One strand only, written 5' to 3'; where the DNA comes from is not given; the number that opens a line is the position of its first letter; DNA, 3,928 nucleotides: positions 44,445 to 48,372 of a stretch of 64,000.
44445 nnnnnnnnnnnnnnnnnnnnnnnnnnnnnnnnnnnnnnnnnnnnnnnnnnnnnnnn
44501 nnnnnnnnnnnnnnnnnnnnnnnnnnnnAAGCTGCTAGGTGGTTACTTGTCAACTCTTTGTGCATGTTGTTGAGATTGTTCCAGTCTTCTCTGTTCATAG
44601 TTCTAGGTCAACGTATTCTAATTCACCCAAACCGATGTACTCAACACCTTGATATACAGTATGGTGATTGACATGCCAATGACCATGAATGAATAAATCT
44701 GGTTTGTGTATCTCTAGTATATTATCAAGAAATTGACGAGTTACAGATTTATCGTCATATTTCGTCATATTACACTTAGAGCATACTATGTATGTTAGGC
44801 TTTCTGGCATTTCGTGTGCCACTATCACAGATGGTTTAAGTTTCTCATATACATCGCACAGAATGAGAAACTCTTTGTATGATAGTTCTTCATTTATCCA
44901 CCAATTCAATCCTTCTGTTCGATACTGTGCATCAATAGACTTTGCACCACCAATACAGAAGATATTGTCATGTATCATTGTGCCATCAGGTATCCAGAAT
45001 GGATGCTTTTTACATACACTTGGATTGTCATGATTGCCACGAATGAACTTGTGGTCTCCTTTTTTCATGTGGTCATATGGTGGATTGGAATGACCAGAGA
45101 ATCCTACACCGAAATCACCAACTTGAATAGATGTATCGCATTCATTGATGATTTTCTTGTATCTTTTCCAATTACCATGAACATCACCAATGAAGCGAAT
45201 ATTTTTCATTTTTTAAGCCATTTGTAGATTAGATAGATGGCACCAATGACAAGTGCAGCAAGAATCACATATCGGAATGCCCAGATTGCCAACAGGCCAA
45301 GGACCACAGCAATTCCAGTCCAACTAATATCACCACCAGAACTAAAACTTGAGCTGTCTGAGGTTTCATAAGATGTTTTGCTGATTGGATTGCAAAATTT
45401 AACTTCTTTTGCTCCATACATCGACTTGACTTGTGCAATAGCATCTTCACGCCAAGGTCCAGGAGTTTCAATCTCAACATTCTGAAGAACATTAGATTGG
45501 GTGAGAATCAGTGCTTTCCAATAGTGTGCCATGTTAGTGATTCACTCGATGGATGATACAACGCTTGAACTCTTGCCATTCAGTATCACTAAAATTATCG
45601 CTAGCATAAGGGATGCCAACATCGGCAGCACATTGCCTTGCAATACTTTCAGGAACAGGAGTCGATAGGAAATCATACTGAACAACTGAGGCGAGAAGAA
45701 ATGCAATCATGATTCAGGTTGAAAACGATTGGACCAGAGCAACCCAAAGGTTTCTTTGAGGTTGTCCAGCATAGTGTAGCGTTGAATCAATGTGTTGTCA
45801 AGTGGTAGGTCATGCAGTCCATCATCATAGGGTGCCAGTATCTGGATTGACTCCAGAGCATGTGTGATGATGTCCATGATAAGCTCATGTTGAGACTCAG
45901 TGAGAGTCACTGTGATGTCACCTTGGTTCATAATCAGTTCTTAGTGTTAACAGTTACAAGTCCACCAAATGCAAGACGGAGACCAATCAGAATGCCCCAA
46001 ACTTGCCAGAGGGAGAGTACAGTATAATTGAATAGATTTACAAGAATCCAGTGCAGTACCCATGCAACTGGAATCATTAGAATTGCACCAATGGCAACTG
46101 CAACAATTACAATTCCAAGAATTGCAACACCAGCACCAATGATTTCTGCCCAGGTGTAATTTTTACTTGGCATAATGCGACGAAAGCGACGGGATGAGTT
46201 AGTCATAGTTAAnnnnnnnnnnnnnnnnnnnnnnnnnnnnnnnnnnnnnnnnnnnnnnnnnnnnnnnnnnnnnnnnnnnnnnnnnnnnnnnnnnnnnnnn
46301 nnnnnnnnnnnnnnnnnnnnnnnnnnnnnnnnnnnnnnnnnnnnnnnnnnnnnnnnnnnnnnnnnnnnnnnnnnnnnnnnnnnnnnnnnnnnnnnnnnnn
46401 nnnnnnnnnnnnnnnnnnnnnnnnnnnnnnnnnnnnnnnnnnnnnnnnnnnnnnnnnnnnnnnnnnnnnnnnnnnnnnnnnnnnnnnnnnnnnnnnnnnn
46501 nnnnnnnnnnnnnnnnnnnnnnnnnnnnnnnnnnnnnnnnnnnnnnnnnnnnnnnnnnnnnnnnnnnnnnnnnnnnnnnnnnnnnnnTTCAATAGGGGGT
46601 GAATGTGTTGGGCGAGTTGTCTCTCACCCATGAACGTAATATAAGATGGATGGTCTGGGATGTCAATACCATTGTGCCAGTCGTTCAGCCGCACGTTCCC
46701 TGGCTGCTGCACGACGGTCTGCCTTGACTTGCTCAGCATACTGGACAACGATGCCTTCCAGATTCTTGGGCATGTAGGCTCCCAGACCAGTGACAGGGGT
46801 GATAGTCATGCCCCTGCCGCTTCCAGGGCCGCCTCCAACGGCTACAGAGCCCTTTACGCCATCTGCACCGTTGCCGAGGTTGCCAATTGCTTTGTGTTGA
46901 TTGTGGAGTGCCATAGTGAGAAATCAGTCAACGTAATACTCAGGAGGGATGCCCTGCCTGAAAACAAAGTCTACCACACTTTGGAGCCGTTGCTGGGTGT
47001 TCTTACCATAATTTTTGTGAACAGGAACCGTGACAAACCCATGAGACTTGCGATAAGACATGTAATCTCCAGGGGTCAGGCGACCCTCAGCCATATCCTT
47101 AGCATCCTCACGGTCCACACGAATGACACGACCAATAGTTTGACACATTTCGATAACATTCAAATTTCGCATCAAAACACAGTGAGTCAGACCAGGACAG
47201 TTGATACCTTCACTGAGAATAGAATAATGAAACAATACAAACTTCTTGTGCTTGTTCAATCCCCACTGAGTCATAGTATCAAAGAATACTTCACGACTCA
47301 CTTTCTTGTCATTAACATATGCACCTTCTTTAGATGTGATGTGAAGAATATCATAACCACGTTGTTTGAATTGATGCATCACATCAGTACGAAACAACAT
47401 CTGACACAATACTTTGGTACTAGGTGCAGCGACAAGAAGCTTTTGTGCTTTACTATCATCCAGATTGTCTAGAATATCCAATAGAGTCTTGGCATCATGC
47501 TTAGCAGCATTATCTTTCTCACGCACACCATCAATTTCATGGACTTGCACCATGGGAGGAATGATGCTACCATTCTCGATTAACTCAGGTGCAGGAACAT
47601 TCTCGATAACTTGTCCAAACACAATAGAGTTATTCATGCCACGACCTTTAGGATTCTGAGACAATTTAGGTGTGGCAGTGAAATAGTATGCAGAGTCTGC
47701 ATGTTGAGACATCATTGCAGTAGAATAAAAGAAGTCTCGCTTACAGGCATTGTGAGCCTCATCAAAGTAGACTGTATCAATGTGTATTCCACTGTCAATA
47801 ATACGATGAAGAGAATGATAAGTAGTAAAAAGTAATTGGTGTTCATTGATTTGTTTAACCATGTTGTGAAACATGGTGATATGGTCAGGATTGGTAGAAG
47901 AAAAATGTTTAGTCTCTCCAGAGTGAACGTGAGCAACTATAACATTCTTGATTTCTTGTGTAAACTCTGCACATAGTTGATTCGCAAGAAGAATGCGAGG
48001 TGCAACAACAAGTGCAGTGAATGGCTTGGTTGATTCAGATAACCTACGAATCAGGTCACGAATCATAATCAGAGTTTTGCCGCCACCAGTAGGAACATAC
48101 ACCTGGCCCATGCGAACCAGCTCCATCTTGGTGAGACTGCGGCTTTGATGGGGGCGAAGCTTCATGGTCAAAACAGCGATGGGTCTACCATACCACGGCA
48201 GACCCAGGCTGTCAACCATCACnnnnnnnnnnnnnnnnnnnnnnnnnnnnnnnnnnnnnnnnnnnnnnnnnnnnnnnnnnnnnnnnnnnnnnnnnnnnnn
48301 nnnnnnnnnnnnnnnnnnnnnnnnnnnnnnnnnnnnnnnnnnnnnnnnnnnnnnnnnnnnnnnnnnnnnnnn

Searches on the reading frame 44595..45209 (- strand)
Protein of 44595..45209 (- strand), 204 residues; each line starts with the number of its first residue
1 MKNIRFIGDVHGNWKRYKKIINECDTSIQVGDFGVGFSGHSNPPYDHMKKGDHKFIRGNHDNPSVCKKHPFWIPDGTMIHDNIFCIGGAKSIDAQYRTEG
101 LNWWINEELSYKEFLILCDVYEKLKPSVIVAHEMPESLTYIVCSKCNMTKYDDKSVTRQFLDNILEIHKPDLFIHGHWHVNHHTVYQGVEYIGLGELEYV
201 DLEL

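Call 11: search_protein_families(library=phrogs, proteins=[window:44595-45209:-], max_evalue=0.001)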
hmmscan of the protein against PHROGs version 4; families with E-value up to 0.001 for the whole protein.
window:44595-45209:- (204 aa): 1 family
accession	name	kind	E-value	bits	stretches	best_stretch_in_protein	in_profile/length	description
phrog_1649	-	other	9.8e-27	94.4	1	1-192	35-265/308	metallo-phosphoesterase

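Call 69: search_protein_families(library=pfam, proteins=[window:44595-45209:-], max_evalue=0.001)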
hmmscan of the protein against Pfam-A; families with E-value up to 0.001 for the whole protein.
window:44595-45209:- (204 aa): 2 families
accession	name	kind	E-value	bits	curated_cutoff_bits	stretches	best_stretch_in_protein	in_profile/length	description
PF00149.33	Metallophos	-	1.4e-09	39.1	21.5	1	4-180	3-190/191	Calcineurin-like phosphoesterase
PF12850.12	Metallophos_2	-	2.3e-05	24.9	27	1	4-198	3-136/154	Calcineurin-like phosphoesterase superfamily domain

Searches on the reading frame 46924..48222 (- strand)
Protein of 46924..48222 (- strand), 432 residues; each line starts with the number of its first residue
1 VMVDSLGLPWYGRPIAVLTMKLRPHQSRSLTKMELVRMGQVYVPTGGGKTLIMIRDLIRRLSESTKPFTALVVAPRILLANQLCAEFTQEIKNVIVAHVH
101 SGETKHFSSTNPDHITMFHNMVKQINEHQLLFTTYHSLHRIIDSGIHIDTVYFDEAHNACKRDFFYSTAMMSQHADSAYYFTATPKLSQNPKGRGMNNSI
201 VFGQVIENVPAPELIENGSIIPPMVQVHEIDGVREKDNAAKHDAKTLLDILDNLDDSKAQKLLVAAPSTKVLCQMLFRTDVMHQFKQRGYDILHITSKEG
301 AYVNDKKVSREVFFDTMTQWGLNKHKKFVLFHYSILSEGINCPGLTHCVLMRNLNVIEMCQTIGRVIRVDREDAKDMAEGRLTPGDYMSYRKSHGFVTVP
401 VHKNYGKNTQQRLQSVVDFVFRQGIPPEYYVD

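Call 11: search_protein_families(library=phrogs, proteins=[window:46924-48222:-], max_evalue=0.001)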
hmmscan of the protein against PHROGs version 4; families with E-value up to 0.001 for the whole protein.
window:46924-48222:- (432 aa): 4 families
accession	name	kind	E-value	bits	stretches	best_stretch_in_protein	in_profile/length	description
phrog_16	-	DNA, RNA and nucleotide metabolism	8.3e-64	217.2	1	18-371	269-588/986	DNA helicase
phrog_9690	-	DNA, RNA and nucleotide metabolism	1.6e-09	38.3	1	149-374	42-261/306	DNA helicase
phrog_62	-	DNA, RNA and nucleotide metabolism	5.5e-09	35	1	18-160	693-821/1881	DNA helicase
phrog_16259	-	DNA, RNA and nucleotide metabolism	0.00079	19.8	0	19-124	115-217/330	DNA helicase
